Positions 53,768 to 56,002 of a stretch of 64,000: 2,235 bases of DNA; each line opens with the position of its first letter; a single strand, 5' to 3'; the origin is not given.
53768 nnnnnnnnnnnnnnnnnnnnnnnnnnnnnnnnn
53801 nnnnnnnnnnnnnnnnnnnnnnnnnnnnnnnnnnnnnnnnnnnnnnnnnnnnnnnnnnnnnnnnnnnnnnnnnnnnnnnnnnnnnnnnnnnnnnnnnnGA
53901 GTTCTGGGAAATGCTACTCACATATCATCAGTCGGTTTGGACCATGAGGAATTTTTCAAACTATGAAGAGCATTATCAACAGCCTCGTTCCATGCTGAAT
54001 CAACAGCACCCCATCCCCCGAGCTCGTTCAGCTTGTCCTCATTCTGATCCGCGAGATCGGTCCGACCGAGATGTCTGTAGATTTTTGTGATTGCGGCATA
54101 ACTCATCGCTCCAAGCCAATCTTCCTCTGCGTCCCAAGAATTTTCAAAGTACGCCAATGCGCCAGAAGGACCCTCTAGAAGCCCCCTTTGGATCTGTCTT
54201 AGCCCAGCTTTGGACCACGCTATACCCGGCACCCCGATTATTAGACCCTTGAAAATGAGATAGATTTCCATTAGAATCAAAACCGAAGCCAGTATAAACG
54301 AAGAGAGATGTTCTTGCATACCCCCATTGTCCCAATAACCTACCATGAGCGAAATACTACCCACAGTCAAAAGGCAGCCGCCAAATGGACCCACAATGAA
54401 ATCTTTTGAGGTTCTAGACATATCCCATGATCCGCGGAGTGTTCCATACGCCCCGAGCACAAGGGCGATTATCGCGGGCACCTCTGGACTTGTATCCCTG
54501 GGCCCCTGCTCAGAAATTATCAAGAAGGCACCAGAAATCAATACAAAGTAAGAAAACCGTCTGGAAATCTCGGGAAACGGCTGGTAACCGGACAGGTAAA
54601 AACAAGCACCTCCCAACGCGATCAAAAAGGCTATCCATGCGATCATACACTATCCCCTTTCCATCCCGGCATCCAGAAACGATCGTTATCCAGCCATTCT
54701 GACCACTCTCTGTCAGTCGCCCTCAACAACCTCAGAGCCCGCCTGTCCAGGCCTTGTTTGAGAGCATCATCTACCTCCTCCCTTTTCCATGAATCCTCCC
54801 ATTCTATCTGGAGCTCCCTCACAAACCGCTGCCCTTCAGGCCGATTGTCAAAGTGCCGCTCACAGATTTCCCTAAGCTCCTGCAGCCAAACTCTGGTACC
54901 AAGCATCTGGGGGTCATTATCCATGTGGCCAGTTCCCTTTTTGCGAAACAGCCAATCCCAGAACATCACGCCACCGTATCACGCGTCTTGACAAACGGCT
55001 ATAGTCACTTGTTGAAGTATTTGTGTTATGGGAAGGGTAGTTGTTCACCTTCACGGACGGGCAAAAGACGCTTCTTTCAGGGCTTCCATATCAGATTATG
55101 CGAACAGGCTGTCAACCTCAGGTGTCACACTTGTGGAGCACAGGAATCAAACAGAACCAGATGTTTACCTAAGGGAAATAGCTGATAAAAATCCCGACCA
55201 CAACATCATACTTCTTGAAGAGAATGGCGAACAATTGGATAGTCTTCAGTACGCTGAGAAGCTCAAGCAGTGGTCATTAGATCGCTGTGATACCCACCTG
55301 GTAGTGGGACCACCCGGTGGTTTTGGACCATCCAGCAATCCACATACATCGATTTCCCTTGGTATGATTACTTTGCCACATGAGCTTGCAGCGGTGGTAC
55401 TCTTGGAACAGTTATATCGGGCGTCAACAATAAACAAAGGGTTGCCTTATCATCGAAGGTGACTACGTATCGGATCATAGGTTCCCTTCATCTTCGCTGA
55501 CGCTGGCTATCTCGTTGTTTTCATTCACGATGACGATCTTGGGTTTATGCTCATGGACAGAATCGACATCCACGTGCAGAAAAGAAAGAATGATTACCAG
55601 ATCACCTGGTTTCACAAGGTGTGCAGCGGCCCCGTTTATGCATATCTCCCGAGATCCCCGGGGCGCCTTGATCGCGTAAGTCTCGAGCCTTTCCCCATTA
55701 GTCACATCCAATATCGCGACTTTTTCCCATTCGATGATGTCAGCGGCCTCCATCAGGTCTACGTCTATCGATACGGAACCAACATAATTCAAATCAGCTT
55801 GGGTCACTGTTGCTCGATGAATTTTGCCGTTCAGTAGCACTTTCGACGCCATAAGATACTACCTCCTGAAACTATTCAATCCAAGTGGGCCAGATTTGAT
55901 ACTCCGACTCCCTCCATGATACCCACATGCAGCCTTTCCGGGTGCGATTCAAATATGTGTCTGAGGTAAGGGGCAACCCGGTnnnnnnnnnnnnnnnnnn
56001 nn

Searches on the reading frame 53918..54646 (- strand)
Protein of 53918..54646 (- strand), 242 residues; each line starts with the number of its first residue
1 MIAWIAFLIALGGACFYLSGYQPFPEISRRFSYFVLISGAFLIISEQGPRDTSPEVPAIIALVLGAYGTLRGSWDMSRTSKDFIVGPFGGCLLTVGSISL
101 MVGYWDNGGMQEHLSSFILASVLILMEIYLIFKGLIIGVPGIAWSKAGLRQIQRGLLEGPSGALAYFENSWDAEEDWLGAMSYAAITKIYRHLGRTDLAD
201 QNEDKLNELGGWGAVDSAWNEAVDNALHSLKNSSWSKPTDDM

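Call 6: search_protein_families(library=pfam, proteins=[window:53918-54646:-], max_evalue=0.01)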
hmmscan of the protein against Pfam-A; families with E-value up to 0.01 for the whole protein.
window:53918-54646:- (242 aa): 0 families

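Call 8: search_protein_families(library=ncbifam, proteins=[window:53918-54646:-], max_evalue=1)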
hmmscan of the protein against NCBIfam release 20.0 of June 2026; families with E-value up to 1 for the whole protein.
window:53918-54646:- (242 aa): 1 family
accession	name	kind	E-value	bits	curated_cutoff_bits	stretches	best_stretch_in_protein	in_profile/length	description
TIGR00540.1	TPR_hemY_coli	hypoth_equivalog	0.079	11.7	142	1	109-175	35-103/385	heme biosynthesis-associated TPR protein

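Call 43: search_protein_families(library=padloc, proteins=[window:53921-54646:-], max_evalue=1)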
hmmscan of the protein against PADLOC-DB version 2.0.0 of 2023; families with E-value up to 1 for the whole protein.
window:53921-54646:- (242 aa): 0 families

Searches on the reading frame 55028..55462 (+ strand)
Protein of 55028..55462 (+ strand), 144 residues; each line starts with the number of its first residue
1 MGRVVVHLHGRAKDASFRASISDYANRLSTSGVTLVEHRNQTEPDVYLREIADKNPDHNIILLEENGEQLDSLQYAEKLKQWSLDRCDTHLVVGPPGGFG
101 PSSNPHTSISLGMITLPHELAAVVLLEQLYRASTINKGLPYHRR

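Call 66: search_protein_families(library=pfam, proteins=[window:55028-55462:+], max_evalue=0.001)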
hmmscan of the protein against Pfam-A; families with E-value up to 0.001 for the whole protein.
window:55028-55462:+ (144 aa): 1 family
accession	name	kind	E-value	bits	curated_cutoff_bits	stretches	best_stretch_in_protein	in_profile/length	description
PF02590.22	SPOUT_MTase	-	9.3e-27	94.4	27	1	6-142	5-154/154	Predicted SPOUT methyltransferase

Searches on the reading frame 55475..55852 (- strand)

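Call 66: search_protein_families(library=pfam, proteins=[window:55475-55852:-], max_evalue=0.001)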
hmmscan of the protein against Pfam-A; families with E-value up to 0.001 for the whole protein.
window:55475-55852:- (125 aa): 1 family
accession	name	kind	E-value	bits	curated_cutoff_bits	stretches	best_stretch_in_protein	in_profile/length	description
PF02261.22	Asp_decarbox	-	6e-48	161.9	25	1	5-115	4-114/115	Aspartate decarboxylase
